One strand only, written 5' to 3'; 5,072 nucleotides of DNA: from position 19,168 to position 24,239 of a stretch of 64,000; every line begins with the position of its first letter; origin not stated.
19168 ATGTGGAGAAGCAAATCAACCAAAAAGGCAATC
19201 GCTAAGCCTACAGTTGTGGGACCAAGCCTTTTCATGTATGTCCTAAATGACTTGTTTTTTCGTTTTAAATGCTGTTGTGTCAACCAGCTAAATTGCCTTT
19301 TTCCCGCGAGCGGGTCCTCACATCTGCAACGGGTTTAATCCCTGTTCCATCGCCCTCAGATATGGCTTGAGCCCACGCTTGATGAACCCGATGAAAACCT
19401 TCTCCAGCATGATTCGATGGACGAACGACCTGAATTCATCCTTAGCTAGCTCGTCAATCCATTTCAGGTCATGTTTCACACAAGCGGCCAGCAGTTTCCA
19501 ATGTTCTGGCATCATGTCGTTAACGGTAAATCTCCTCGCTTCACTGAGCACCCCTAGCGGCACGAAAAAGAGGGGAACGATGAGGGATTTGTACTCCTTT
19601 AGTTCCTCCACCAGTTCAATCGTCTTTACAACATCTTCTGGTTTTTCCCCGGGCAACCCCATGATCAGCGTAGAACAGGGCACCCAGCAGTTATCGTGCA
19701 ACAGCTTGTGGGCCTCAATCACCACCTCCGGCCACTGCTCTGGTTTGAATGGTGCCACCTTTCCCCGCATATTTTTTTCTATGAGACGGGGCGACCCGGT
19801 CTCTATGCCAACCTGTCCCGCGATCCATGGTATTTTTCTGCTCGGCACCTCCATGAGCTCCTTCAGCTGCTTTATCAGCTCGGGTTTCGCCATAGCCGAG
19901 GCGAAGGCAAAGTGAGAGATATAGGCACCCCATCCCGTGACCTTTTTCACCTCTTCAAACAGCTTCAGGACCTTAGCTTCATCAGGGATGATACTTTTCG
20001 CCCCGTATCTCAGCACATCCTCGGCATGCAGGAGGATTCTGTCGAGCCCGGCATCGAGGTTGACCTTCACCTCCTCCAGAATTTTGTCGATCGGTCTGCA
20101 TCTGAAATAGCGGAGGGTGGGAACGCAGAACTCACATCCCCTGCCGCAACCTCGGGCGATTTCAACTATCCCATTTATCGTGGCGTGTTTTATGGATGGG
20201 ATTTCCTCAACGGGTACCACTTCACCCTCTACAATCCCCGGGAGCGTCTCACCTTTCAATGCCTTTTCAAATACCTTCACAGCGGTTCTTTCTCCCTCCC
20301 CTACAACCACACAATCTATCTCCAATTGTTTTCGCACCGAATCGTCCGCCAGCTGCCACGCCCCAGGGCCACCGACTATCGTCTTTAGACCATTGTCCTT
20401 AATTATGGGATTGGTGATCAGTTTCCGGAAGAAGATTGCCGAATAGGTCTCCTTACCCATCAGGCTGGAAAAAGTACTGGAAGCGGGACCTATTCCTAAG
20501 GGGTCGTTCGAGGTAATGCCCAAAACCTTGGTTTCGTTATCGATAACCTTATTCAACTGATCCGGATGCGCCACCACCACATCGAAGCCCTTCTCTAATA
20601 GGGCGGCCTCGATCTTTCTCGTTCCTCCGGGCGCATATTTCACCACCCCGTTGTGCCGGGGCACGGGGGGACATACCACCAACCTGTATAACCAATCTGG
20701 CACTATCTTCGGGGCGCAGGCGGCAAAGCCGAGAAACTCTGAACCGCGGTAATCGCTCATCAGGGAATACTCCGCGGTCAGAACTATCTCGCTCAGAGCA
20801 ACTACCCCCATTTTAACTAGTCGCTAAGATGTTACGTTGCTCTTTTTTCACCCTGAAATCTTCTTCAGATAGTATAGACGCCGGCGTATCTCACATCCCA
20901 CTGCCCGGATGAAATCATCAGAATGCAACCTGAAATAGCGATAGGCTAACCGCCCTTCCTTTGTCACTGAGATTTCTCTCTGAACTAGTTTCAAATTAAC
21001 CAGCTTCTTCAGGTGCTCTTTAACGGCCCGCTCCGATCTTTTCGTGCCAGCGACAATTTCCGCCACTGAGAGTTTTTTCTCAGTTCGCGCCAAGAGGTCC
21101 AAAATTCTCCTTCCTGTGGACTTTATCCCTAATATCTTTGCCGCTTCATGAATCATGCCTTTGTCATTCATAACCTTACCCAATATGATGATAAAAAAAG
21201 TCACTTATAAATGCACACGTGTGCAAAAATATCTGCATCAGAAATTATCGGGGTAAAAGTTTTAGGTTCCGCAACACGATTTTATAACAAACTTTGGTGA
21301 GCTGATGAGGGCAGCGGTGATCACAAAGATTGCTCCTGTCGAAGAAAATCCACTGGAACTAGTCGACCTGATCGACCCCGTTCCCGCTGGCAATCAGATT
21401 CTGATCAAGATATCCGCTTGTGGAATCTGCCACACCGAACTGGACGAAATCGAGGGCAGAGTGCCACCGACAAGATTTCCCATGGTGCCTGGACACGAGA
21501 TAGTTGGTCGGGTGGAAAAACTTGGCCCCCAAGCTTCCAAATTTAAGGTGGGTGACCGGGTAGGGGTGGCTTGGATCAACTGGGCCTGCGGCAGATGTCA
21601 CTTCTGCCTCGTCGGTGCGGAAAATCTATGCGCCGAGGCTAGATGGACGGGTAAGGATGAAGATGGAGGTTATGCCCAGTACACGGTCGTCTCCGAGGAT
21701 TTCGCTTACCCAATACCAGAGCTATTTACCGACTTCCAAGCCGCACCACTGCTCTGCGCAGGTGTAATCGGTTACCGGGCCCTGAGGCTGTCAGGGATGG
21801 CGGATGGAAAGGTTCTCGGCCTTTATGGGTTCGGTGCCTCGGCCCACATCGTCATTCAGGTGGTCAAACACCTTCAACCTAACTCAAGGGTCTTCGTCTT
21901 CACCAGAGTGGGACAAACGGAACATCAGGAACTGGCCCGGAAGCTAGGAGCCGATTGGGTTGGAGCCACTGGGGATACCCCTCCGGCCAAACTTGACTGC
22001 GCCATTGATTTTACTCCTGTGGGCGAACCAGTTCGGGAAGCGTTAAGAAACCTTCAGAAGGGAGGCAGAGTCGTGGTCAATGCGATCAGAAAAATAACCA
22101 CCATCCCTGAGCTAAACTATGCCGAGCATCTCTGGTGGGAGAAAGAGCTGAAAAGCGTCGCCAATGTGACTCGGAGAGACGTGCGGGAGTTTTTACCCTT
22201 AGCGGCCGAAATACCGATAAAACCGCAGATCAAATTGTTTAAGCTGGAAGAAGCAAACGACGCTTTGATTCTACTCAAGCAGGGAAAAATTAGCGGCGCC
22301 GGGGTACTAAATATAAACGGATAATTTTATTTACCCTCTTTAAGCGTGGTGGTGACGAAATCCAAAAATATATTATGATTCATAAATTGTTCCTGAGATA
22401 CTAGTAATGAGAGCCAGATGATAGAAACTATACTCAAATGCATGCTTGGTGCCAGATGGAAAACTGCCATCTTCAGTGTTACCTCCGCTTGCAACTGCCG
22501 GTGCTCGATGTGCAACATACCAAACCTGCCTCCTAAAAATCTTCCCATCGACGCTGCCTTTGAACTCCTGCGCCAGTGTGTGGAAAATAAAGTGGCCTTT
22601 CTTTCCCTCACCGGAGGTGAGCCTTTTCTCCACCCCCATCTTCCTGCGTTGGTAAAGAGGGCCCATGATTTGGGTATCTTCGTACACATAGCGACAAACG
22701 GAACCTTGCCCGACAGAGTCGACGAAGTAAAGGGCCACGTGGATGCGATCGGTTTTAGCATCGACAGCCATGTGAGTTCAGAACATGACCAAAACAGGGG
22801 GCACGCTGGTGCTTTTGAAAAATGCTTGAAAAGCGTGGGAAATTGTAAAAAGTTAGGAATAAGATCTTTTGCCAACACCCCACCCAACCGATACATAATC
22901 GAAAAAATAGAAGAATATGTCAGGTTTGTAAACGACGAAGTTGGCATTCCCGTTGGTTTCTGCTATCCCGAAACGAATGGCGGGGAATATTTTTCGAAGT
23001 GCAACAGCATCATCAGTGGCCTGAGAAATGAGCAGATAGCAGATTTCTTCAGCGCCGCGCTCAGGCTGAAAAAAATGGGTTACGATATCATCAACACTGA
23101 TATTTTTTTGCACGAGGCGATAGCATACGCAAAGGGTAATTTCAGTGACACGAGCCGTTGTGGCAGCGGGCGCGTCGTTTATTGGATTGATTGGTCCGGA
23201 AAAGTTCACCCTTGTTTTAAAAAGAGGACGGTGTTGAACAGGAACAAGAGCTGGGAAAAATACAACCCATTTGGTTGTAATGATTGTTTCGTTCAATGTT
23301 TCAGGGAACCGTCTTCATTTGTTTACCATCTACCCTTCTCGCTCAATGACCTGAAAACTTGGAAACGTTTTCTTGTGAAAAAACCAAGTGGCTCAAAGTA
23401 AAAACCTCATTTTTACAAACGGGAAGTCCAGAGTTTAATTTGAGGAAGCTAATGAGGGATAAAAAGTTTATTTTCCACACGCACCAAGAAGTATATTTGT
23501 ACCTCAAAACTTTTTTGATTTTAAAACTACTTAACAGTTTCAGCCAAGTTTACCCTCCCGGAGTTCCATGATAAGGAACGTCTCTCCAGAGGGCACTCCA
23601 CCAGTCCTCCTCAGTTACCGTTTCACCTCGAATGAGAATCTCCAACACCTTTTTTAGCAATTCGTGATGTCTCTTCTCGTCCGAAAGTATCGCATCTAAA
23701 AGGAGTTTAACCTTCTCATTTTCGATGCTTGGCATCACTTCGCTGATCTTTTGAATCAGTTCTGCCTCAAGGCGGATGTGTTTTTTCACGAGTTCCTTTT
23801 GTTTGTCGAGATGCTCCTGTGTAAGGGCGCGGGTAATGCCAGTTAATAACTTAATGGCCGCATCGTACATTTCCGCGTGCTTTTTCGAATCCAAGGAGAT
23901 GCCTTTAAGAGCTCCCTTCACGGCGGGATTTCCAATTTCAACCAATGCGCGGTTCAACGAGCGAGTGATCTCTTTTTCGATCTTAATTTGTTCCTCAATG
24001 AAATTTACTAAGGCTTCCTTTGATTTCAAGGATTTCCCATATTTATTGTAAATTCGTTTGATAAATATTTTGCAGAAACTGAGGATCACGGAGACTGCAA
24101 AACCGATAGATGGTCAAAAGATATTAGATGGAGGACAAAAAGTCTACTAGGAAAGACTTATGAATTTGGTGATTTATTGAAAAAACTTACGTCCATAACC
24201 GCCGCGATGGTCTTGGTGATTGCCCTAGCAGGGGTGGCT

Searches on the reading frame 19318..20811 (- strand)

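Call 18: search_protein_families(library=pfam, proteins=[window:19318-20811:-], max_evalue=0.0001)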
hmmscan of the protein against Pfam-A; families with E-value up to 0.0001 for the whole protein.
window:19318-20811:- (497 aa): 2 families
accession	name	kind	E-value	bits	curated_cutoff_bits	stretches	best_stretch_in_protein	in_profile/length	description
PF04055.27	Radical_SAM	-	6.1e-13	49.7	29.5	1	216-401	1-166/166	Radical SAM superfamily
PF02310.24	B12-binding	-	1e-05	25.8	32.1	1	67-179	20-119/121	B12 binding domain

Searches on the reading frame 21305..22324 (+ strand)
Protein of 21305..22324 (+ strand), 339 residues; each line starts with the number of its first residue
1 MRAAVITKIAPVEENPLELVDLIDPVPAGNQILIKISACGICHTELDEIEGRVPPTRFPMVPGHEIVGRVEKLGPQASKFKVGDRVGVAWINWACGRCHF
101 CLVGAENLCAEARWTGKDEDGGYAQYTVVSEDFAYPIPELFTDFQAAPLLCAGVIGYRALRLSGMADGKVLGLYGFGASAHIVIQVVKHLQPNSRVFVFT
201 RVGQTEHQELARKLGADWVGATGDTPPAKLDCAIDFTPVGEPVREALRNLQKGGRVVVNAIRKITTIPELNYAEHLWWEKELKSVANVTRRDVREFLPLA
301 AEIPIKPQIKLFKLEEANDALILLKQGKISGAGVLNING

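Call 18: search_protein_families(library=pfam, proteins=[window:21305-22324:+], max_evalue=0.0001)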
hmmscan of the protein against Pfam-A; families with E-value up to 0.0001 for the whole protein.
window:21305-22324:+ (339 aa): 2 families
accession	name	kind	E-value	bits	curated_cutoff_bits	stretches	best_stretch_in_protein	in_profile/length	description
PF08240.17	ADH_N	-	2.3e-30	105.3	23.5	1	30-139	3-104/104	Alcohol dehydrogenase GroES-like domain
PF00107.32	ADH_zinc_N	-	2.1e-06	28.2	31.8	1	181-301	4-128/129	Zinc-binding dehydrogenase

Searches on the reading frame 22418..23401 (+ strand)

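Call 19: search_protein_families(library=pfam, proteins=[window:22418-23401:+], max_evalue=0.0001)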
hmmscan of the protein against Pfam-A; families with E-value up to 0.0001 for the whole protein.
window:22418-23401:+ (327 aa): 1 family
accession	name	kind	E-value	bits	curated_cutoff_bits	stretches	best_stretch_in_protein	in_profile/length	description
PF04055.27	Radical_SAM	-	1.8e-19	70.9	29.5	1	20-155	2-149/166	Radical SAM superfamily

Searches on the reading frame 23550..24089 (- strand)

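Call 19: search_protein_families(library=pfam, proteins=[window:23550-24089:-], max_evalue=0.0001)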
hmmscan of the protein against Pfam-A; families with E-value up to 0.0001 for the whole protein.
window:23550-24089:- (179 aa): 1 family
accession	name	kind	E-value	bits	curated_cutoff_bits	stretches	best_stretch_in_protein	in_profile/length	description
PF02915.23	Rubrerythrin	-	8e-07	30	22.8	0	99-148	87-136/137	Rubrerythrin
